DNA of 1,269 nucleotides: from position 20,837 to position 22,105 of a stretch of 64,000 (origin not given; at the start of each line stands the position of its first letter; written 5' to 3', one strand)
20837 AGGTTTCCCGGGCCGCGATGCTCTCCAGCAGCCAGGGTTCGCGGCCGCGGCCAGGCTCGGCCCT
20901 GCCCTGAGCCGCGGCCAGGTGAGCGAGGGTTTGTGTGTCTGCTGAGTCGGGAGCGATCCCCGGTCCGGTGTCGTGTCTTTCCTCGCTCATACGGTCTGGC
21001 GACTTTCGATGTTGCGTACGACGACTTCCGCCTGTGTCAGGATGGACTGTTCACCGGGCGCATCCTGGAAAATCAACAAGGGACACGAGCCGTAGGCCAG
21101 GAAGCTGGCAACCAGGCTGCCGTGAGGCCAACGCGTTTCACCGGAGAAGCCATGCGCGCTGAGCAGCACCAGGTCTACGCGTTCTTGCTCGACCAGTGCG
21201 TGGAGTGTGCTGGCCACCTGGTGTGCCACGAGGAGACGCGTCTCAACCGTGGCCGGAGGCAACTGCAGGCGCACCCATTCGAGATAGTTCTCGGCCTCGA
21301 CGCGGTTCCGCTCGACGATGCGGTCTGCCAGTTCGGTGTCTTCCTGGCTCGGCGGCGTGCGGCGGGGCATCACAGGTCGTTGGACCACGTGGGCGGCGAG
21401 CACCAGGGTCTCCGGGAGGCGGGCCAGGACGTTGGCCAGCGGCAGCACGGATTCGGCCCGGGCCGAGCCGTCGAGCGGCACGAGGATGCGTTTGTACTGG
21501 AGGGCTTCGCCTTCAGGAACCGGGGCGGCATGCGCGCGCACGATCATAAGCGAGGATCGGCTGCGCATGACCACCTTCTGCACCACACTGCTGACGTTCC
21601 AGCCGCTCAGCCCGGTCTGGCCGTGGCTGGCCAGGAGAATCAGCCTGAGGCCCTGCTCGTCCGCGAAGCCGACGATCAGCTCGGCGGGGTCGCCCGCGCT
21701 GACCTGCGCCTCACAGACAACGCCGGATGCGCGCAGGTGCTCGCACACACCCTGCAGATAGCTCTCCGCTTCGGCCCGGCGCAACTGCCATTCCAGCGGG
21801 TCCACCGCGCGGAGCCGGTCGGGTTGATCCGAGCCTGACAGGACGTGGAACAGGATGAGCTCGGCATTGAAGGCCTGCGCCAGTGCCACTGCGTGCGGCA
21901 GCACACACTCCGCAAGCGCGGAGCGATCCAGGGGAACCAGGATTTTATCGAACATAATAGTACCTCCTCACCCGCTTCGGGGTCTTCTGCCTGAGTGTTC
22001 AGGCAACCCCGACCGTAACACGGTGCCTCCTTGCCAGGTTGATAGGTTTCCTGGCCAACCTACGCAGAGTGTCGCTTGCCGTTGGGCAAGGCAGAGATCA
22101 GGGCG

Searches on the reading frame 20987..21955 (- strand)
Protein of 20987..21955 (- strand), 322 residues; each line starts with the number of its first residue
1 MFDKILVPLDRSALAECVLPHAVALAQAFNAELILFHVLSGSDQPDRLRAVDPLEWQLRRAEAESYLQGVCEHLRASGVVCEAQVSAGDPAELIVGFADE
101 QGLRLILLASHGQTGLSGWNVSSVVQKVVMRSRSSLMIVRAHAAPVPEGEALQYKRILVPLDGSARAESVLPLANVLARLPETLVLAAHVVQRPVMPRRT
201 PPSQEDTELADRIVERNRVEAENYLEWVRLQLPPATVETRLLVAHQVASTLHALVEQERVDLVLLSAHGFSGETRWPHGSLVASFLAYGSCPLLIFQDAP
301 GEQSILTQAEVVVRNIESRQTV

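Call 7: search_protein_families(library=pfam, proteins=[window:20987-21955:-])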
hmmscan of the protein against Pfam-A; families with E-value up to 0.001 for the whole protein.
window:20987-21955:- (322 aa): 1 family
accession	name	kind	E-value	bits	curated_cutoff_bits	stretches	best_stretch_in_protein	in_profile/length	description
PF00582.32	Usp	-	4.2e-37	128.3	24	2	1-140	1-141/141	Universal stress protein family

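Call 23: search_protein_families(library=pfam, proteins=[window:20987-21955:-], max_evalue=0.01)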
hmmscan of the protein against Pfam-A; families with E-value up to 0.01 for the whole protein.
window:20987-21955:- (322 aa): 1 family
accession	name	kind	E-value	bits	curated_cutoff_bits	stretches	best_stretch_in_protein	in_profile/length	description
PF00582.32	Usp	-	4.2e-37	128.3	24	2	1-140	1-141/141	Universal stress protein family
